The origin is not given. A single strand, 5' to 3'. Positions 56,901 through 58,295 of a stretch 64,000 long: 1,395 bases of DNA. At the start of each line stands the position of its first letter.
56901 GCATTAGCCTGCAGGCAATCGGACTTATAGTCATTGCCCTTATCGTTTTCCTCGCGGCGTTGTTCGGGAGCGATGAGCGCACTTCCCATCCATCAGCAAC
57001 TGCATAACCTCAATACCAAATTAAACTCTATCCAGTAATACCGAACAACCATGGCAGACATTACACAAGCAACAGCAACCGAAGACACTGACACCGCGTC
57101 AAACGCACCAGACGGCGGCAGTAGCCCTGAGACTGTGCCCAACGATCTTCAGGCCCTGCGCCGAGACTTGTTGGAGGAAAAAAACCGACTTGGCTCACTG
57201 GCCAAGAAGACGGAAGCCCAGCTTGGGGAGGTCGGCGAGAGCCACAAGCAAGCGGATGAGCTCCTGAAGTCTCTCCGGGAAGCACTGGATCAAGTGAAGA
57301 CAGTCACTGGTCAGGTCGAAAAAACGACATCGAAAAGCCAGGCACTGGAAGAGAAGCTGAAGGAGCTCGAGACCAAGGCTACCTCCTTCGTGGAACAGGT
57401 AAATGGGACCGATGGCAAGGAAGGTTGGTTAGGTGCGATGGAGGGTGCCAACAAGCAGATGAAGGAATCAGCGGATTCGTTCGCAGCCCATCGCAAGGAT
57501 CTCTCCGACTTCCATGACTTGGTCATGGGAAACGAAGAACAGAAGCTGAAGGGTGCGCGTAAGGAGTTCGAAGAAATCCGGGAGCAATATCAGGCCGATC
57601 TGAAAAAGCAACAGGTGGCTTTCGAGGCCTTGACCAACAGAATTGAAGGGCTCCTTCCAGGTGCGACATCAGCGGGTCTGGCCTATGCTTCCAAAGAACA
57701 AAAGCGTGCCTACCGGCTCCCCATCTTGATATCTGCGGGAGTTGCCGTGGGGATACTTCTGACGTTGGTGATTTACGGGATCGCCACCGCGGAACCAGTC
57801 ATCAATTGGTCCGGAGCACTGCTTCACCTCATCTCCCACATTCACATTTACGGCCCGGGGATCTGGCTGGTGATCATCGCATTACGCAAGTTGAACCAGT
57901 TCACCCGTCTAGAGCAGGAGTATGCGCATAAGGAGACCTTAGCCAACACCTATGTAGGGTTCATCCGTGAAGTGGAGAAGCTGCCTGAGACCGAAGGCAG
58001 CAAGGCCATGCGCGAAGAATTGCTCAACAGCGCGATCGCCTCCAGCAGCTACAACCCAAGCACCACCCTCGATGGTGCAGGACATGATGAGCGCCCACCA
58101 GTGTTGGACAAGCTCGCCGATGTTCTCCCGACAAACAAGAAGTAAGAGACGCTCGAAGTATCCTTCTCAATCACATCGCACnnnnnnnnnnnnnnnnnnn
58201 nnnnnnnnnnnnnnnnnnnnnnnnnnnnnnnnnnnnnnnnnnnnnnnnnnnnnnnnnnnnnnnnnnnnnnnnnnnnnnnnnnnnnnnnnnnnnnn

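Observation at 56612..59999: Unassigned three-gene cassette next to the R-M system: TM-anchored J-domain protein, coiled-coil 2-TM protein, 605-aa putative nuclease-like protein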

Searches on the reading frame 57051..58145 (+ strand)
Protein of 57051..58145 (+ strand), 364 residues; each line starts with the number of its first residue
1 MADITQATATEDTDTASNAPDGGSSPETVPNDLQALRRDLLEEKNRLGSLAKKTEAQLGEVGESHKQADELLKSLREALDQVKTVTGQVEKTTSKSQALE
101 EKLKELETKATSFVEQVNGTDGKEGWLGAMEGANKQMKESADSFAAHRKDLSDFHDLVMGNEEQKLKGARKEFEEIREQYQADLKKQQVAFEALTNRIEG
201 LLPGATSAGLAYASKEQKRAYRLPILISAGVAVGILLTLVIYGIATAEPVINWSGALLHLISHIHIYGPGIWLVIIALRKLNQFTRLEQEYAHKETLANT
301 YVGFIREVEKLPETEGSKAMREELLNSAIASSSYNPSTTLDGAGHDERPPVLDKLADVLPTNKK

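Call 3: search_protein_families(library=pfam, proteins=[window:57051-58145:+], max_evalue=0.1)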
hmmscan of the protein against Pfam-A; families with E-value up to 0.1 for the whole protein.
window:57051-58145:+ (364 aa): 9 families
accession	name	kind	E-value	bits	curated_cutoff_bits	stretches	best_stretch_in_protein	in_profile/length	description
PF04546.19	Sigma70_ner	-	8.3e-05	23.1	29.7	1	10-116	49-156/210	Sigma-70, non-essential region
PF06008.19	Laminin_I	-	0.00084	19.6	34.6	1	31-198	19-182/259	Laminin Domain I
PF07889.17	DUF1664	-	0.0019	18.7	34.6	1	27-109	44-123/124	Protein of unknown function (DUF1664)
PF06320.18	GCN5L1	-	0.0041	17.8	23.9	1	62-141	17-88/114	GCN5-like protein 1 (GCN5L1)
PF13949.11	ALIX_LYPXL_bnd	-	0.0052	16.5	30.8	1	53-149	199-293/295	ALIX V-shaped domain binding to HIV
PF06818.20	Fez1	-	0.026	15.4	34.4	1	53-183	39-169/199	Fez1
PF20993.2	CENPH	-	0.026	15.1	27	0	44-104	83-143/175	CENPH protein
PF22905.2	Hydro_N_hd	-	0.037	14.4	27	0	3-115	52-170/195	Hydrolase N-terminal helical domain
PF14362.11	DUF4407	-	0.059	13.1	31.3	1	65-193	118-238/297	Domain of unknown function (DUF4407)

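Call 4: search_protein_families(library=padloc, proteins=[window:57051-58145:+], max_evalue=0.1)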
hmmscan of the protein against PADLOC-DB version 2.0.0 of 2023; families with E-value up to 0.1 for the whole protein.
window:57051-58145:+ (364 aa): 17 families
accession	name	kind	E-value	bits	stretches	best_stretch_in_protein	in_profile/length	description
PDLC03859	LmuB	-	0.00016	19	1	33-194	302-471/611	-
PDLC03865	LmuB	-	0.00016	18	1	43-201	356-496/1007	-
PDLC03868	LmuB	-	0.00025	17.5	1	28-197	301-474/1035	-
PDLC00580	JetC3|JetC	-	0.00051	16.4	1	23-226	283-486/1068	DUF3584 domain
PDLC00006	DruC1|DruC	-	0.00057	16.5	1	47-179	212-344/626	Unknown function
PDLC00512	JetC1|JetC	-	0.00078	15.6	1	50-199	673-817/1123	DUF3584 domain; MukB-like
PDLC00582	JetC3|JetC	-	0.0018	14.1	1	33-194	793-952/1472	DUF3584 domain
PDLC00519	JetC1|JetC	-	0.0026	14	1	32-185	278-819/1097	DUF3584 domain; MukB-like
PDLC00581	JetC3|JetC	-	0.003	13.4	1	24-185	786-950/1473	DUF3584 domain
PDLC00551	JetC2|JetC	-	0.0041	13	1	50-189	851-995/1365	DUF3584 domain; MukB-like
PDLC00518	JetC1|JetC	-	0.0048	12.8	1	51-188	281-827/1112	DUF3584 domain; MukB-like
PDLC00637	ZorA2|ZorA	-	0.017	11.9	1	42-112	252-323/420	MotA/ExbB/TolQ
PDLC00583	JetC3|JetC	-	0.02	10.7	1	49-195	802-949/1471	DUF3584 domain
PDLC00509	JetC1|JetC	-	0.021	10.9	1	84-198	324-439/1158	DUF3584 domain; MukB-like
PDLC02747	PbeC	-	0.025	11.5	1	72-195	210-334/632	PbeC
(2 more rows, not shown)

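Call 5: search_protein_families(library=ncbifam, proteins=[window:57051-58145:+], max_evalue=0.1)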
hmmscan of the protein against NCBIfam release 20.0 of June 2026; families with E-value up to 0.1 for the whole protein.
window:57051-58145:+ (364 aa): 15 families
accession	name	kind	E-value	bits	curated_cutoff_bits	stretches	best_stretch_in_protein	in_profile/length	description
NF045487.1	ASRP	equivalog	3.7e-06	25.8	300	1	31-190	320-476/593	archaea-specific SMC-related protein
NF002572.0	PRK02224.1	equivalog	6.4e-06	24.7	1087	1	38-197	202-642/888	DNA double-strand break repair ATPase Rad50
TIGR02168.1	SMC_prok_B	equivalog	0.00018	19.4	567.35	1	39-188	673-821/1181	chromosome segregation protein SMC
NF003034.1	PRK03918.1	equivalog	0.00041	18.4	700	1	37-186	171-399/878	DNA double-strand break repair ATPase Rad50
TIGR04527.1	mycoplas_twoTM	subfamily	0.00055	19.7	125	1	28-118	72-167/248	MG_279/MG_280 family protein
NF047515.1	SpiroCoCo_C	equivalog_domain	0.00083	18.6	125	1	62-189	27-153/313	SpiroCoCo family coiled-coil protein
NF046118.1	T4SS_BAB2_0123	subfamily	0.0012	19.1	100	0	270-294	17-41/145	BAB2_0123 family type IV secretion system effector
TIGR02169.1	SMC_prok_A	equivalog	0.0028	15.4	729.4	1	31-197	766-933/1165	chromosome segregation protein SMC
NF041034.1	Rad50_Sulf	equivalog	0.0033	15.3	1000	1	36-199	196-358/872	DNA double-strand break repair ATPase Rad50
NF052432.1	TC0500_fam_Inc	equivalog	0.0049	16.2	240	1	64-153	105-194/214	TC0500 family inclusion membrane protein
TIGR04222.1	near_uncomplex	domain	0.0086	15.7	43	1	186-255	102-167/229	TIGR04222 domain-containing membrane protein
NF045780.1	TrlF_fam_ATP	equivalog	0.027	13.2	350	1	37-198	462-626/944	TrlF family AAA-like ATPase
NF043058.1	T4SS_LegC2C7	subfamily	0.045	12.7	350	0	37-194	180-321/348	LegC2/C7 family Dot/Icm T4SS effector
NF041501.1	cola_mem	domain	0.055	12.4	150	1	165-247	39-121/312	FGLLP motif-containing membrane protein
NF004208.0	PRK05658.1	equivalog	0.066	12.2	555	1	27-186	230-375/631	RNA polymerase sigma factor RpoD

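Call 17: find_homologous_proteins(query=window:57051-58145:+)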
Query window:57051-58145:+ (364 aa): 993 proteins with E <= 0.001 among 8000 candidates; the best 120 are listed.
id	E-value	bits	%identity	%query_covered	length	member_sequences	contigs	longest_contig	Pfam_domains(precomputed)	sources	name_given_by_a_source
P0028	3.6e-231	784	100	100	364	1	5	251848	-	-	-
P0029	2.5e-199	679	87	99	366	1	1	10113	-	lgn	-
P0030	5.6e-194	662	86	96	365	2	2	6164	-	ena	-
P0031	7.3e-192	655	83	100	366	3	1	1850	-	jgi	-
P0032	1.3e-190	651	83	100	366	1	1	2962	-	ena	-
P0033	6.2e-181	619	79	100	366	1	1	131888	-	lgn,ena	-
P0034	3.9e-179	613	79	100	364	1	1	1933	-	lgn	-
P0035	7.1e-177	606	78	100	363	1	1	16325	PF28175.1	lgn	-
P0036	1.0e-171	589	77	99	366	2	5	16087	-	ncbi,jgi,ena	-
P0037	1.1e-166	572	74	99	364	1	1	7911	-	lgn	-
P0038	1.7e-165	568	83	86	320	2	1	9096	-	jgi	jgi:hypothetical protein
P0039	6.8e-132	458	63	97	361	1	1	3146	-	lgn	-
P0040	1.7e-130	453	63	96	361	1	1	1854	-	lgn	-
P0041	3.2e-127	442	61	99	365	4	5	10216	-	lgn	-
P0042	4.7e-111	389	88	55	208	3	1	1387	-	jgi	jgi:hypothetical protein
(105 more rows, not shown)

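Call 19: find_encoding_contigs(protein=P0029, flank=8000, max_places=2)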
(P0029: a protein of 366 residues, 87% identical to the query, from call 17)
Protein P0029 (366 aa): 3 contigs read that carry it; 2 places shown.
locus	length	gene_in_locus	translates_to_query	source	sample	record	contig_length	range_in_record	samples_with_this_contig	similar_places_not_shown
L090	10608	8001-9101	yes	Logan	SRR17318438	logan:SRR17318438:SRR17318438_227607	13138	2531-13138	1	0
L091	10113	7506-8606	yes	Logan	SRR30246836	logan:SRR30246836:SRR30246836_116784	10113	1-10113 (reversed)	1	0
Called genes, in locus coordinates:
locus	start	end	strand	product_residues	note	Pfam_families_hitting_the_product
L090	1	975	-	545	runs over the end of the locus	PF18962:Por_Secre_tail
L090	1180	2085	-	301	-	PF18962:Por_Secre_tail (weak)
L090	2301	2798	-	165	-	PF11848:DUF3368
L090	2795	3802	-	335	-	PF01381:HTH_3, PF06114:Peptidase_M78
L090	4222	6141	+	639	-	PF02384:N6_Mtase, PF07669:Eco57I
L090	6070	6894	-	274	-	-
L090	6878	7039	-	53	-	PF01381:HTH_3, PF12844:HTH_19, PF13443:HTH_26 (weak)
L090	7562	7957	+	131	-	PF00226:DnaJ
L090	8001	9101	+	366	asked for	-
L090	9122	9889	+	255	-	PF08986:DUF1889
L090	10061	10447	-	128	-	-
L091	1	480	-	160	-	?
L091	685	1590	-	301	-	PF18962:Por_Secre_tail (weak)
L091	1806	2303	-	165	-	PF11848:DUF3368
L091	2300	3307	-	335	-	PF01381:HTH_3, PF06114:Peptidase_M78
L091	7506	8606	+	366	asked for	-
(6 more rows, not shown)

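Call 20: find_encoding_contigs(protein=P0033, flank=8000, max_places=2)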
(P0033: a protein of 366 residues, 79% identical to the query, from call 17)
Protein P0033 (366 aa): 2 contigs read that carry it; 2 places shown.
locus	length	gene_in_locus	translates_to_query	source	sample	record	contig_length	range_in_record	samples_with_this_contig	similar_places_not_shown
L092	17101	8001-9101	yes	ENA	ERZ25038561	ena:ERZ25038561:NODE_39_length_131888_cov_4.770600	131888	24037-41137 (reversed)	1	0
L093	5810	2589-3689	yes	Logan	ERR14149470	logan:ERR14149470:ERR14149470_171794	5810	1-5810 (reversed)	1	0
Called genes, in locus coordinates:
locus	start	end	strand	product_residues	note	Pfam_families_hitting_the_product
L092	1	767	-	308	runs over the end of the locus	PF13620:CarboxypepD_reg (weak)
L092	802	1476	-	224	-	-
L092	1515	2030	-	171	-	-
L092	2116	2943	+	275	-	PF01209:Ubie_methyltran, PF13489:Methyltransf_23, PF08241:Methyltransf_11, PF08242:Methyltransf_12, PF13649:Methyltransf_25, PF13847:Methyltransf_31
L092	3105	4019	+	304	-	-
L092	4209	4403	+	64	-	-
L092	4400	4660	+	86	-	PF05016:ParE_toxin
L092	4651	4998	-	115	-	PF13310:Virulence_RhuM (weak)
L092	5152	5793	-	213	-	-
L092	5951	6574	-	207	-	-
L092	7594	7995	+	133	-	PF00226:DnaJ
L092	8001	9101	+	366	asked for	-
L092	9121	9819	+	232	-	PF17278:DUF5343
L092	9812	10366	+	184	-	PF18742:DpnII-MboI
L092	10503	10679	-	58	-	-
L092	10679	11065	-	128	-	PF01850:PIN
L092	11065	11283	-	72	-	PF10047:DUF2281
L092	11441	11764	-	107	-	-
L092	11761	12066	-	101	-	PF13711:DUF4160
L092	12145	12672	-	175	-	-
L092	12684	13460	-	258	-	PF01642:MM_CoA_mutase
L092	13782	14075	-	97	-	PF01642:MM_CoA_mutase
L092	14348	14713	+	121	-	-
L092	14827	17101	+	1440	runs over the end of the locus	PF00873:ACR_tran, PF02321:OEP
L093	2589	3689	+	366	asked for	-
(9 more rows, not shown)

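Call 21: find_encoding_contigs(protein=P0035, flank=8000, max_places=2)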
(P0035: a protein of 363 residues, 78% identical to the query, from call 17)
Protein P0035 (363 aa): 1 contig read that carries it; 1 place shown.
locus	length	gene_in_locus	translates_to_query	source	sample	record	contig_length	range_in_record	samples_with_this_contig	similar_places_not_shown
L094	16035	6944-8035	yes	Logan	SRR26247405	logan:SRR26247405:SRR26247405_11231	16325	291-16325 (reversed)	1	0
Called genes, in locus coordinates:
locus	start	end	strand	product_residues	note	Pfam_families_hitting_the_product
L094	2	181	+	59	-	?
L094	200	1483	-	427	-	-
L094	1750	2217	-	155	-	-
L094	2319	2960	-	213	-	-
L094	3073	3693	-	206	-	PF00041:fn3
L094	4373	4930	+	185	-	-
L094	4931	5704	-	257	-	PF13391:HNH_2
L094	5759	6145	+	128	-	-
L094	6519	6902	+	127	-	PF00226:DnaJ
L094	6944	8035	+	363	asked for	PF28175:T4SS_LegC2C7 (faint)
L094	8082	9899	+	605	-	-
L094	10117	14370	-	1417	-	PF20009:GEVED, PF19408:PKD_6 (weak), PF18962:Por_Secre_tail (weak)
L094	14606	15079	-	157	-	-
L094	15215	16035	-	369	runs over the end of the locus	?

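Call 22: find_encoding_contigs(protein=P0036, flank=8000, max_places=3)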
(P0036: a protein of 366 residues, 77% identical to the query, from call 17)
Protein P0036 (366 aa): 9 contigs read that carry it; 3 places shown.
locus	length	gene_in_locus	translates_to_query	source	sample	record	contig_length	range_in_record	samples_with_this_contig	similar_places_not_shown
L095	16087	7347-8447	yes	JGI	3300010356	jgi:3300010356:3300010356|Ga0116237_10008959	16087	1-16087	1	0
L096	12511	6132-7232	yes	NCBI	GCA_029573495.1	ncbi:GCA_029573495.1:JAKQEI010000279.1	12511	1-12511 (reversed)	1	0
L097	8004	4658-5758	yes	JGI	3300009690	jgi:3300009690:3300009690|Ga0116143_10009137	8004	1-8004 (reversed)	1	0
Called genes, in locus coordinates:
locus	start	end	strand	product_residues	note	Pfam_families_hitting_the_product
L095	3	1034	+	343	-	?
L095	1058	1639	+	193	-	-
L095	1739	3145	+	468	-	PF13585:CHU_C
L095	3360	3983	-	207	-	-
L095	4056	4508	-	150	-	-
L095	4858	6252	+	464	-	PF07661:MORN_2 (faint)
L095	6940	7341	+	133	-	PF00226:DnaJ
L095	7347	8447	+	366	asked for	-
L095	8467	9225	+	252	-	PF08986:DUF1889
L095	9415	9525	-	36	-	-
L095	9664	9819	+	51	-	-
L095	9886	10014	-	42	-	-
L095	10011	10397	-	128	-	PF13470:PIN_3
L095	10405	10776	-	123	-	-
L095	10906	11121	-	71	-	PF01850:PIN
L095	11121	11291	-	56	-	-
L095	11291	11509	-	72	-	PF10047:DUF2281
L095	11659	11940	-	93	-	-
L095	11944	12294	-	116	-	-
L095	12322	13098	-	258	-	PF01642:MM_CoA_mutase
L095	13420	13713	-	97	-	PF01642:MM_CoA_mutase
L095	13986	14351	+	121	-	-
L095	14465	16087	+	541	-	?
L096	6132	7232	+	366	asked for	-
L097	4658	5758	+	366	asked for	-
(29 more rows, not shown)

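Call 25: find_related_loci(query=A2, collection=metagenome_contigs, flank=6000)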
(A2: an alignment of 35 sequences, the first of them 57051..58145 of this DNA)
Query A2 (364 aa) in metagenome_contigs; peptide patterns used: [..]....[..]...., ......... (x = any residue, [..] = any of these).
600 stretches matched a pattern (row limit reached: there are more); 257 encode a relative of the query (tblastn E <= 1e-3); the best 80 are kept; 80 distinct loci.
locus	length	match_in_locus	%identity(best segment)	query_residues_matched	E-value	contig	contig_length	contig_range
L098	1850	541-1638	83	1-364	0e+0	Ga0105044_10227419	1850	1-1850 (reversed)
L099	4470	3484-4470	86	16-344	0e+0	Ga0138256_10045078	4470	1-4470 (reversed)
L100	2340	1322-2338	84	1-339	0e+0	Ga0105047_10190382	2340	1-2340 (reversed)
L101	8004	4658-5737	77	1-360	2e-177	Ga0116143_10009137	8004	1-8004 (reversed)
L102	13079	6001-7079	69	1-359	7e-115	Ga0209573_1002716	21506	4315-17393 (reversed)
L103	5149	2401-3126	34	129-359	6e-43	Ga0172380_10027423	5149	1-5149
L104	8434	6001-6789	31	77-355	1e-41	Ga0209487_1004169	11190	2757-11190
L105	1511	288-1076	31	77-355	1e-42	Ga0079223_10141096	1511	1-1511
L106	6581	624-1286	35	139-355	2e-41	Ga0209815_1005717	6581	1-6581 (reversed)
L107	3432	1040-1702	34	139-355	2e-41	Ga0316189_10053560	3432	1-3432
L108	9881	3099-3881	33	115-364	5e-41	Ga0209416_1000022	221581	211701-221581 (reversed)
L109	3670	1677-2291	35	151-355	2e-40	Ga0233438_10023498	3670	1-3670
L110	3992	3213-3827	35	151-355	3e-40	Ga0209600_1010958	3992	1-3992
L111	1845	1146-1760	35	151-355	8e-41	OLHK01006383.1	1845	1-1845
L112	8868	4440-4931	41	194-357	8e-40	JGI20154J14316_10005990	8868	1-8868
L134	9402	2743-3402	35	150-355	2e-30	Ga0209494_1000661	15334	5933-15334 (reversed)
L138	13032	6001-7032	29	47-359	3e-29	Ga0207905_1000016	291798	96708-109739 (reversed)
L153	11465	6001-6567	36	187-359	4e-28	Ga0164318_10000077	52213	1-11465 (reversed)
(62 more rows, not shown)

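Call 26: find_related_loci(query=A2, collection=viral_contigs, flank=6000)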
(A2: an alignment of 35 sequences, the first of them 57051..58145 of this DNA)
Query A2 (364 aa) in viral_contigs; peptide patterns used: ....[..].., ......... (x = any residue, [..] = any of these).
31 stretches matched a pattern; 12 encode a relative of the query (tblastn E <= 1e-3); 12 distinct loci.
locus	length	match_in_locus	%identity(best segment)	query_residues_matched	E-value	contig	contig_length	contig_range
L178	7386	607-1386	31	121-358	2e-28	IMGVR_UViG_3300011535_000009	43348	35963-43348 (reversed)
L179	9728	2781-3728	28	59-355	9e-27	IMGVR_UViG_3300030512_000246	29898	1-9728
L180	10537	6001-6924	30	57-351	2e-26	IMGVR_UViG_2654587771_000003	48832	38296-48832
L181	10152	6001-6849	31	87-349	2e-26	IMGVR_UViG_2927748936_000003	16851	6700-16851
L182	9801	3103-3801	32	142-356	7e-26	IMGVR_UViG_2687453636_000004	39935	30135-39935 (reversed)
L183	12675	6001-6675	30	107-341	9e-26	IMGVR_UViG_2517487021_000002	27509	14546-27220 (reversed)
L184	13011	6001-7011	26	67-351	2e-25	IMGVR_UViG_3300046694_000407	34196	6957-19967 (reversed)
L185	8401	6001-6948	24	59-361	8e-21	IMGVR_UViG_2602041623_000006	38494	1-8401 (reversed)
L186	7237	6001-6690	30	150-364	1e-19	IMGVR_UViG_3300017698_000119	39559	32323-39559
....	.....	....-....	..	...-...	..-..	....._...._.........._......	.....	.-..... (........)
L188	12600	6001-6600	31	167-349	1e-19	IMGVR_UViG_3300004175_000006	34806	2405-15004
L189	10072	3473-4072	31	167-349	1e-19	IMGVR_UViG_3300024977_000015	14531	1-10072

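Call 30: search_protein_families(library=pfam, proteins=[L138:2462-4075:+, L138:4020-5591:+, L138:7069-10386:+, L134:3556-6690:+, L153:2955-4199:+, L153:6591-9668:+, L090:9122-9889:+, L092:9121-9819:+, L092:9812-10366:+, L095:8467-9225:+], max_evalue=0.01)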
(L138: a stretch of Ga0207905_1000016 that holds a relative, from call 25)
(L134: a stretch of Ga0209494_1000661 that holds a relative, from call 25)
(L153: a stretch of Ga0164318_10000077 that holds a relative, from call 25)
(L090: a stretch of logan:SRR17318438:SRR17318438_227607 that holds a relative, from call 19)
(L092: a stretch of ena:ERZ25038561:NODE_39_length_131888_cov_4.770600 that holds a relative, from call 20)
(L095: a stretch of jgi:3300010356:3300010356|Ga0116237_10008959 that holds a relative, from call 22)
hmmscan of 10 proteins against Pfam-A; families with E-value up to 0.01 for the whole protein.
L138:2462-4075:+ (537 aa): 5 families
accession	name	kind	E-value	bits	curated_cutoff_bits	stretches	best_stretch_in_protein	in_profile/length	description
PF02384.22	N6_Mtase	-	2.2e-109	366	20.4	1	164-495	2-309/311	N-6 DNA Methylase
PF12161.14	HsdM_N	-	1.5e-23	84.3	24.5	1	22-150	2-135/135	HsdM N-terminal domain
PF07669.17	Eco57I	-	0.00062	20.3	25.3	1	276-375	66-165/171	Eco57I restriction-modification methylase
PF05175.20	MTS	-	0.0008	19.5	23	1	199-308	23-125/170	Methyltransferase small domain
PF11599.14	AviRa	-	0.0043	17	25.7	1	210-260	54-99/232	RRNA methyltransferase AviRa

L138:4020-5591:+ (523 aa): 1 family
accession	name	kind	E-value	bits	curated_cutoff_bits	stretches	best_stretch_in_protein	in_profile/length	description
PF01420.25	Methylase_S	-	2.7e-19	70.4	22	1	18-203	2-168/168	Type I restriction modification DNA specificity domain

L138:7069-10386:+ (1105 aa): 6 families
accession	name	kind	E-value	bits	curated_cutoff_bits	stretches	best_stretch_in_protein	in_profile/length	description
PF11867.13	T1RH-like_C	-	8.9e-87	292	26.8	1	764-1098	2-327/329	Type I restriction enzyme HindI endonuclease subunit-like, C-terminal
PF18766.7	SWI2_SNF2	-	4.4e-55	187.2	26.7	1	311-540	2-207/221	SWI2/SNF2 ATPase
PF04313.20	HSDR_N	-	3.4e-27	96.1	25.1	1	3-243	2-195/198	Type I restriction enzyme R protein N terminus (HSDR_N)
PF22679.2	T1R_D3-like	-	7.3e-24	85.4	27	1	598-748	4-156/158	Type I restriction enzyme subunit R domain 3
PF04851.21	ResIII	-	2.7e-18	66.8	22.5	1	305-490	2-163/164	Type III restriction enzyme, res subunit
PF01935.23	DUF87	-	0.0038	17.8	23.2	0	338-369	29-58/220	Helicase HerA, central domain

L134:3556-6690:+ (1044 aa): 6 families
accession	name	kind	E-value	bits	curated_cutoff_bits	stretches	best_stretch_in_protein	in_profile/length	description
PF11867.13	T1RH-like_C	-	5.8e-119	397.7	26.8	1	716-1038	1-327/329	Type I restriction enzyme HindI endonuclease subunit-like, C-terminal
PF18766.7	SWI2_SNF2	-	3e-74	249.8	26.7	1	267-514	1-218/221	SWI2/SNF2 ATPase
PF04313.20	HSDR_N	-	1.4e-53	182.2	25.1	1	2-208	2-197/198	Type I restriction enzyme R protein N terminus (HSDR_N)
PF22679.2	T1R_D3-like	-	9.4e-20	72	27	1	628-699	83-156/158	Type I restriction enzyme subunit R domain 3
PF04851.21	ResIII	-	1.9e-19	70.6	22.5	1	274-449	10-163/164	Type III restriction enzyme, res subunit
PF00270.35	DEAD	-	2.4e-06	27.8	26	1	298-412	23-132/167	DEAD/DEAH box helicase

L153:2955-4199:+ (414 aa): 1 family
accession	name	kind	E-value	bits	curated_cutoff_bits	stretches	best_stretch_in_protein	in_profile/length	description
PF01420.25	Methylase_S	-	2.5e-26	93.3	22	2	2-187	5-167/168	Type I restriction modification DNA specificity domain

L153:6591-9668:+ (1025 aa): 5 families
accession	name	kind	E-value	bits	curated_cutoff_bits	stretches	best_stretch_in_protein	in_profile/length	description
PF11867.13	T1RH-like_C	-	6.2e-124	414.1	26.8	1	701-1021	2-328/329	Type I restriction enzyme HindI endonuclease subunit-like, C-terminal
PF18766.7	SWI2_SNF2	-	1e-77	261.1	26.7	1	267-514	1-219/221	SWI2/SNF2 ATPase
PF04313.20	HSDR_N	-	4.3e-52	177.3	25.1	1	2-208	2-197/198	Type I restriction enzyme R protein N terminus (HSDR_N)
PF22679.2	T1R_D3-like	-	6e-25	88.9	27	1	607-683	81-156/158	Type I restriction enzyme subunit R domain 3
PF04851.21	ResIII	-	8.4e-19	68.5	22.5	1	273-448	9-163/164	Type III restriction enzyme, res subunit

L090:9122-9889:+ (255 aa): 0 families

L092:9121-9819:+ (232 aa): 1 family
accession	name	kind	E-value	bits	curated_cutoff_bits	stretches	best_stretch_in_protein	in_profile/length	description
PF17278.7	DUF5343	-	1.5e-25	90.5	27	1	26-161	1-138/140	Family of unknown function (DUF5343)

L092:9812-10366:+ (184 aa): 1 family
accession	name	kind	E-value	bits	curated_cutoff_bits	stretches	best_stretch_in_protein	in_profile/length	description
PF18742.7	DpnII-MboI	-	1.2e-24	87.1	27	1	39-166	6-135/150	REase_DpnII-MboI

L095:8467-9225:+ (252 aa): 0 families
